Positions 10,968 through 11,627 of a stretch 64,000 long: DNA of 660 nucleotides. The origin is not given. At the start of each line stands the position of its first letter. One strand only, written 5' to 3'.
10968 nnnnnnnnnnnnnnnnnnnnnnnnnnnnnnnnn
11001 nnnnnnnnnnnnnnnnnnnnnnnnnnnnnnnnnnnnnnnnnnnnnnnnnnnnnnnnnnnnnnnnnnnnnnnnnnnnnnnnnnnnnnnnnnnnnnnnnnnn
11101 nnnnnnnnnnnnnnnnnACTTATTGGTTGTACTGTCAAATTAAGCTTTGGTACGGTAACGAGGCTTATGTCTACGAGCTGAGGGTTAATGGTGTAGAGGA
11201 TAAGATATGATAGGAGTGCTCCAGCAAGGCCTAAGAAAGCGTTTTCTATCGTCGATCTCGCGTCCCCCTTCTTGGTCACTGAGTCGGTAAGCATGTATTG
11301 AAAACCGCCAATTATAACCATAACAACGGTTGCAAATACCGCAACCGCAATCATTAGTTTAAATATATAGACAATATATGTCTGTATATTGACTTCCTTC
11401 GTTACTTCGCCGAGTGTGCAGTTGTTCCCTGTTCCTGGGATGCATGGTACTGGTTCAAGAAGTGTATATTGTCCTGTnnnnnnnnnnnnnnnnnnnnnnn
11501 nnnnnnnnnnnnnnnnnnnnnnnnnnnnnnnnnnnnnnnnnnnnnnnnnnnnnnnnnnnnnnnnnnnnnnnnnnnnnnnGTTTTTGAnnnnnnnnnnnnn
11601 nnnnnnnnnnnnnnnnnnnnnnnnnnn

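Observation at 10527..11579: Pilin-like candidate with a VirB2/TrbC-type helical hairpin plus a long Ala/Gln-rich coiled-coil tail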

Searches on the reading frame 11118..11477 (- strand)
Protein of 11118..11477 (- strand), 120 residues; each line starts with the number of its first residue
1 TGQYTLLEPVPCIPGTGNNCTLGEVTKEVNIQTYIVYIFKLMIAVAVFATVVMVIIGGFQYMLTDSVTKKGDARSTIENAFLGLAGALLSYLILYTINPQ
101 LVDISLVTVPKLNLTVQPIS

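Call 45: find_related_loci(query=A2, collection=genome_contigs, flank=6000)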
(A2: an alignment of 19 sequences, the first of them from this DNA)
Query A2 (120 aa) in genome_contigs; peptide patterns used: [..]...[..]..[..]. (x = any residue, [..] = any of these).
283 stretches matched a pattern; 241 encode a relative of the query (tblastn E <= 1e-3); the best 80 are kept; 80 distinct loci.
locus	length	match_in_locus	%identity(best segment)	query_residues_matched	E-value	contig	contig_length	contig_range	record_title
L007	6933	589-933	73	2-116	7e-45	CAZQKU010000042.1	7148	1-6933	MAG TPA_asm: uncultured Candidatus Saccharibacteria bacterium isolate binchicken_co3_590 genome assembly, contig: NODE_3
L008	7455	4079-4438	59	1-120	2e-40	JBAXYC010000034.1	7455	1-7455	MAG: bacterium isolate ELA755 MAG755_34, whole genome shotgun sequence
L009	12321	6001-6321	61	3-110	5e-40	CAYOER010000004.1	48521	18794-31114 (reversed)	MAG TPA_asm: uncultured Candidatus Saccharibacteria bacterium isolate SRP062349_co2_94 genome assembly, contig: NODE_427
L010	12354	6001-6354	46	3-120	4e-34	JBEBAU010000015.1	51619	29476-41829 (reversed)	MAG: Candidatus Parcubacteria bacterium isolate arikareeriver_2019_sw_WHONDRS-S19S_0023_B_bin.2 scaffold_688023, whole g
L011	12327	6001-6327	52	3-110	1e-33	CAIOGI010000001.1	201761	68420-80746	MAG: Candidatus Taylorbacteria bacterium isolate Loclat_bin-01970 genome assembly, contig: bin-01970:01/13, whole genome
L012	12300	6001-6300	54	4-104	5e-32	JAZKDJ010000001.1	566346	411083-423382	MAG: Patescibacteria group bacterium isolate DC_HB_01_SPN181219-bin044_1 DCHB01SPN_B044_1_000000000001, whole genome sho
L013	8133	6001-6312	50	1-105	1e-27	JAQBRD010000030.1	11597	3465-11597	MAG: Candidatus Taylorbacteria bacterium isolate RYN_390 scaffold_1326787, whole genome shotgun sequence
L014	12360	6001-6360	45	4-120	1e-26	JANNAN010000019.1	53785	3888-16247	MAG: Candidatus Taylorbacteria bacterium isolate OTE_78_metabat_459 OTE_78_k141_3348839, whole genome shotgun sequence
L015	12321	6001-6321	45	2-104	2e-26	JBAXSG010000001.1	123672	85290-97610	MAG: Candidatus Taylorbacteria bacterium isolate ELA603 MAG603_1, whole genome shotgun sequence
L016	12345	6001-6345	45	1-115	4e-26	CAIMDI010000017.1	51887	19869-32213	Candidatus Taylorbacteria bacterium isolate KTt_bin-0984 genome assembly, contig: bin-0984:17/36, whole genome shotgun s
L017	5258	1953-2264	51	4-104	1e-25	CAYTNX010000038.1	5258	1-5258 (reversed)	MAG TPA_asm: uncultured Candidatus Saccharibacteria bacterium isolate SRP278252_co2_57 genome assembly, contig: NODE_340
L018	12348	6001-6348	49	3-113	4e-25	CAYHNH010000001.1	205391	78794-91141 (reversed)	MAG TPA_asm: uncultured Candidatus Saccharibacteria bacterium isolate ERP119705_co13_543 genome assembly, contig: NODE_3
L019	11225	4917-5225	45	3-111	5e-25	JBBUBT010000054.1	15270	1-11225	MAG: Patescibacteria group bacterium isolate H43-bin122_1 H43_bin122_1_000000000054, whole genome shotgun sequence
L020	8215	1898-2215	46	3-120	1e-24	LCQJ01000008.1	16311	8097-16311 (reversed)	MAG: Parcubacteria group bacterium GW2011_GWA2_50_10b UY54_C0008, whole genome shotgun sequence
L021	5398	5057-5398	49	3-116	1e-24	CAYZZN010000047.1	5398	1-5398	MAG TPA_asm: uncultured Candidatus Saccharibacteria bacterium isolate SRP286056_co1_697 genome assembly, contig: NODE_22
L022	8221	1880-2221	46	4-114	2e-24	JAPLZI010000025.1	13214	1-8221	MAG: Candidatus Taylorbacteria bacterium isolate LacPavin_0419_WC90_MAG_44_7 LacPavin_0419_WC90_scaffold_395054, whole g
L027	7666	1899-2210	45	4-110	1e-22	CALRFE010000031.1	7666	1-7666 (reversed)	MAG: Candidatus Nomurabacteria bacterium isolate Ike-100m-32 genome assembly, contig: Ike-100-c3512, whole genome shotgu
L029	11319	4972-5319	46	4-115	1e-22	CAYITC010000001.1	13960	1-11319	MAG TPA_asm: uncultured Candidatus Saccharibacteria bacterium isolate ERP119705_co3_805 genome assembly, contig: NODE_51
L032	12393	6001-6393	44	3-117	1e-21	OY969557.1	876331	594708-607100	MAG: uncultured bacterium isolate MFD09286.bin.c.8 genome assembly, chromosome: 1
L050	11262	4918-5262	42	1-112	2e-24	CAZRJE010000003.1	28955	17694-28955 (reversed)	MAG TPA_asm: uncultured Candidatus Saccharibacteria bacterium isolate SRP135725_co1_380 genome assembly, contig: NODE_18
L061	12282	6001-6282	37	4-106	5e-17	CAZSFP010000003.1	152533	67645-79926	MAG TPA_asm: uncultured Candidatus Saccharibacteria bacterium isolate SRP342105_co1_388 genome assembly, contig: NODE_10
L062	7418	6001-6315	38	3-103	5e-17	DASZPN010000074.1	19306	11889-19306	MAG TPA_asm: Candidatus Paceibacterota bacterium isolate SMAG_U5972 k141_211834, whole genome shotgun sequence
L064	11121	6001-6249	43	25-106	7e-17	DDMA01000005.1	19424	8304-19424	MAG TPA_asm: Patescibacteria group bacterium UBA2558 UBA2558_contig_889, whole genome shotgun sequence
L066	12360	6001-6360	36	3-120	8e-17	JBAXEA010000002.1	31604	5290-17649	MAG: bacterium isolate ELA233 MAG233_2, whole genome shotgun sequence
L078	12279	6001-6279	38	3-105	2e-15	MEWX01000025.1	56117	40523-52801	MAG: Candidatus Adlerbacteria bacterium RIFCSPLOWO2_01_FULL_51_16 rifcsplowo2_01_scaffold_5500, whole genome shotgun seq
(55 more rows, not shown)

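Call 49: search_protein_representatives(alignment_id=A2)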
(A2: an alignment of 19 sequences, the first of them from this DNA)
Query: 19 sequences, 121 profile positions. Proteins with E-value up to 0.001 (for the whole library): 32415; up to 1e-10: 15444; up to 1e-30: 410. The best 150 are listed.
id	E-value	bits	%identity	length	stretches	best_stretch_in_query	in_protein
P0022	9.9e-63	225.5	-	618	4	27-115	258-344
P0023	9.3e-61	219.1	-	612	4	28-115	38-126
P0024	2.5e-57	208.0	-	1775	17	38-95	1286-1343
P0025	1.0e-54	199.6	-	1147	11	22-91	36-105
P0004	7.9e-54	196.7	-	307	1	2-120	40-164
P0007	1.4e-52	192.7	-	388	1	2-120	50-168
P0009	8.7e-51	186.9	-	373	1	2-120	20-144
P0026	1.9e-47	176.2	-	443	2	2-108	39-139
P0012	1.1e-46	173.6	-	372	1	3-116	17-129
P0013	1.3e-46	173.5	-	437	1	2-119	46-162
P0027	5.1e-46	171.5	-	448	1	2-118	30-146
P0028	5.1e-45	168.3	-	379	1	2-119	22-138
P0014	9.1e-45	167.5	-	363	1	2-120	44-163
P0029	1.2e-44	167.2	-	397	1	3-120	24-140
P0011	2.9e-44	165.9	-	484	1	2-118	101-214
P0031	2.6e-43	162.8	-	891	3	30-116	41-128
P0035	8.7e-43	161.1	-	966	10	32-94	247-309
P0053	4.9e-41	155.4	-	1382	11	32-92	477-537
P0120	1.4e-37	144.2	-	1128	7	28-90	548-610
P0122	1.7e-37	144.0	-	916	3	34-116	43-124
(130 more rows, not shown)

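Call 61: predict_structure(alignment_id=A2)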
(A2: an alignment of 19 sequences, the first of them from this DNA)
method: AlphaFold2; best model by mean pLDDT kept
length: 120 residues; sequences in the alignment: 19
mean_pLDDT: 63.4   pTM: 0.45
mean pLDDT of the five models: 63.4, 63.2, 62.0, 61.2, 61.1
residues with pLDDT >= 90: 0; 70-90: 45; 50-70: 50; < 50: 25
segments of 3 or more residues with pLDDT < 50: 1-3, 100-120
pLDDT, mean of each block of 10 residues (from residue 1): 52 55 56 62 79 82 72 79 79 56 44 45
secondary structure, 60 per line:
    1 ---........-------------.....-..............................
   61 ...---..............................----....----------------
elements in order: E4-11 E25-29 H31-63 H67-96 H101-104

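Call 63: fold_search(model_id=the predicted structure, library=pdb)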
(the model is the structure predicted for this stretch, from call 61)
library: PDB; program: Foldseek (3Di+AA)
matches with E <= 10: 244; with E <= 0.001: 0
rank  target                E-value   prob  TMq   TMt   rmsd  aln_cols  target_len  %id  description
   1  6khi_G                3.5e-01  0.92  0.38  0.27  20.0        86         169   16  Supercomplex for cylic electron transport in cyanobacteria (released 2020-02-12)
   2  6khj_G                3.7e-01  0.91  0.38  0.27  20.0        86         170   16  Supercomplex for electron transfer (released 2020-02-12)
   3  6l7p_G                7.8e-01  0.77  0.38  0.24  19.9        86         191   19  cryo-EM structure of cyanobacteria NDH-1LdelV complex (released 2020-02-19)
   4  6l7o_G                8.8e-01  0.75  0.38  0.24  19.9        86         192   19  cryo-EM structure of cyanobacteria Fd-NDH-1L complex (released 2020-02-19)
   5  5n5e_A                8.8e-01  0.60  0.39  0.47   9.3        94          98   11  Crystal structure of encapsulated ferritin domain from Pyrococcus furiosus PFC_05175 (released 2018-01-24)
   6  4afl_F                1.0e+00  0.69  0.40  0.50   4.5        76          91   13  The crystal structure of the ING4 dimerization domain reveals the functional organization of the ING family of chromat (released 2012-02-22)
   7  5n5e_D                1.0e+00  0.66  0.41  0.51  10.0        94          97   10  Crystal structure of encapsulated ferritin domain from Pyrococcus furiosus PFC_05175 (released 2018-01-24)
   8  2k48_MODEL_1_A        1.1e+00  0.33  0.42  0.46  17.9       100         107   11  NMR Structure of the N-terminal Coiled Coil Domain of the Andes Hantavirus Nucleocapsid Protein (released 2008-08-05)
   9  6z01_A                1.6e+00  0.69  0.32  0.08   2.3        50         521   22  DNA Topoisomerase (released 2021-11-17)
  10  6hum_G                1.6e+00  0.54  0.38  0.27  19.9        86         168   16  Structure of the photosynthetic complex I from Thermosynechococcus elongatus (released 2019-01-09)
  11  4afl_D                1.9e+00  0.57  0.44  0.53   4.4        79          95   16  The crystal structure of the ING4 dimerization domain reveals the functional organization of the ING family of chromat (released 2012-02-22)
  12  6cfw_B                2.0e+00  0.28  0.31  0.43  14.3        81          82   15  cryoEM structure of a respiratory membrane-bound hydrogenase (released 2018-05-23)
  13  7s8t_I                2.1e+00  0.87  0.39  0.57   1.4        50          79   12  M. xanthus ferritin-like protein EncC (released 2022-02-02)
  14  6nbq_G                2.2e+00  0.44  0.38  0.25  19.7        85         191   19  T.elongatus NDH (data-set 1) (released 2019-02-27)
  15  3k6c_G                2.2e+00  0.25  0.37  0.47  16.9       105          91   12  Crystal structure of protein ne0167 from nitrosomonas europaea (released 2009-10-27)
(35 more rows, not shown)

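Call 66: search_protein_families(library=pfam, proteins=[P0022, P0023, P0024, P0025, P0031, P0035, P0053, P0120, P0122], max_evalue=0.001)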
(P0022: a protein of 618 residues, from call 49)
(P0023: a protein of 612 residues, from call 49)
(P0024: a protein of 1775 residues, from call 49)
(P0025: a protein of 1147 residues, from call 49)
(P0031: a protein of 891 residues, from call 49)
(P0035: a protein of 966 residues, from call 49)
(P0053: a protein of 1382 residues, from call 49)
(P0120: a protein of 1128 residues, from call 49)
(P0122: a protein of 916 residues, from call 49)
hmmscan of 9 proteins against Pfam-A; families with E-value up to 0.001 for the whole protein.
P0022 (618 aa): 4 families
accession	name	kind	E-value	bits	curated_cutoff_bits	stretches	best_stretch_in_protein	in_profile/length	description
PF01464.25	SLT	-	1.5e-21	76.5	21.3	1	479-579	2-107/117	Transglycosylase SLT domain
PF18895.5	T4SS_pilin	-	3.1e-15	56.4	26.6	2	264-328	6-69/71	Type IV secretion system pilin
PF08592.16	Anthrone_oxy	-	7.3e-05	23.4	27.3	0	278-345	12-75/106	Anthrone oxygenase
PF19258.4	KxYKxGKxW_sig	-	0.00038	20.8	23.6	0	413-428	12-27/41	KxYKxGKxW signal peptide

P0023 (612 aa): 4 families
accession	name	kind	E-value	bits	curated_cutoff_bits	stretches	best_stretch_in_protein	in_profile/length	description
PF01464.25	SLT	-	6.5e-19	68.1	21.3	1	495-590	4-106/117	Transglycosylase SLT domain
PF18895.5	T4SS_pilin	-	5.1e-17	62.1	26.6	2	52-102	17-64/71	Type IV secretion system pilin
PF02322.20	Cyt_bd_oxida_II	-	2.4e-08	34.1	35.6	1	56-230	158-263/302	Cytochrome bd terminal oxidase subunit II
PF06570.16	DUF1129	-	0.00039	20.5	29.1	0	281-337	113-169/207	Protein of unknown function (DUF1129)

P0024 (1775 aa): 2 families
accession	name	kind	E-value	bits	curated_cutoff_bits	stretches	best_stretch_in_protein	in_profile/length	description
PF18895.5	T4SS_pilin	-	6.3e-92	302.1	26.6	11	837-892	16-71/71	Type IV secretion system pilin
PF04956.18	TrbC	-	1e-23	83.8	27.9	2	10-106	9-97/98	TrbC/VIRB2 pilin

P0025 (1147 aa): 2 families
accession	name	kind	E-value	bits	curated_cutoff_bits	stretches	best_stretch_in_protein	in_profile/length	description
PF18895.5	T4SS_pilin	-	6.7e-80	263.6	26.6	11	44-106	3-65/71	Type IV secretion system pilin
PF04956.18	TrbC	-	1.2e-42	144.6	27.9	4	2-105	1-91/98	TrbC/VIRB2 pilin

P0031 (891 aa): 1 family
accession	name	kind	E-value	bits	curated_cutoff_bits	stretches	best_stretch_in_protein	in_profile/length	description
PF18895.5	T4SS_pilin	-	9.5e-19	67.7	26.6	3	546-598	11-62/71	Type IV secretion system pilin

P0035 (966 aa): 2 families
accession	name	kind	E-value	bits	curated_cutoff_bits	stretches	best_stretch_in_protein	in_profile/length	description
PF18895.5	T4SS_pilin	-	3.1e-60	200.6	26.6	8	351-407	14-70/71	Type IV secretion system pilin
PF04956.18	TrbC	-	1.9e-40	137.4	27.9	6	519-586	36-98/98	TrbC/VIRB2 pilin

P0053 (1382 aa): 2 families
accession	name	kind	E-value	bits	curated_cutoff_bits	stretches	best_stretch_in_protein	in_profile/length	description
PF18895.5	T4SS_pilin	-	1.8e-54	182.1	26.6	6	268-325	14-71/71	Type IV secretion system pilin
PF02322.20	Cyt_bd_oxida_II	-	0.00046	20.1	35.6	0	270-459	155-281/302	Cytochrome bd terminal oxidase subunit II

P0120 (1128 aa): 1 family
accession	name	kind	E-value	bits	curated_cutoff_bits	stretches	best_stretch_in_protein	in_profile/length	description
PF18895.5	T4SS_pilin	-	6.4e-52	174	26.6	7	559-618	12-71/71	Type IV secretion system pilin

P0122 (916 aa): 1 family
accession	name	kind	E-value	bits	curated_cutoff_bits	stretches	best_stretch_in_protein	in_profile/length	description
PF18895.5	T4SS_pilin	-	2.5e-18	66.4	26.6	3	234-293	12-70/71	Type IV secretion system pilin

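Call 84: search_protein_families(library=pfam, alignment_id=A5, max_evalue=0.001)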
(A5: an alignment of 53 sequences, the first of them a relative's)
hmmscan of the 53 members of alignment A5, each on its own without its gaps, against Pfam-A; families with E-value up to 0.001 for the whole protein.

A. member 1, L064:2302-5904:+ (1201 aa): 1 family
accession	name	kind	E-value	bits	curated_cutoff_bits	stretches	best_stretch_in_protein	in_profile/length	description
PF18895.5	T4SS_pilin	-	1.1e-05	25.9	26.6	1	10-72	9-70/71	Type IV secretion system pilin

B. families by the number of members that match (of 53 scanned): 6 families
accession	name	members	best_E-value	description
PF18895.5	T4SS_pilin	47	4.6e-14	Type IV secretion system pilin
PF01464.25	SLT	3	2e-09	Transglycosylase SLT domain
PF02557.22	VanY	2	1.1e-13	D-alanyl-D-alanine carboxypeptidase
PF08291.16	Peptidase_M15_3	1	6e-09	Peptidase M15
PF04956.18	TrbC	1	0.00011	TrbC/VIRB2 pilin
PF06832.18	BiPBP_C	1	0.00059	Penicillin-Binding Protein C-terminus Family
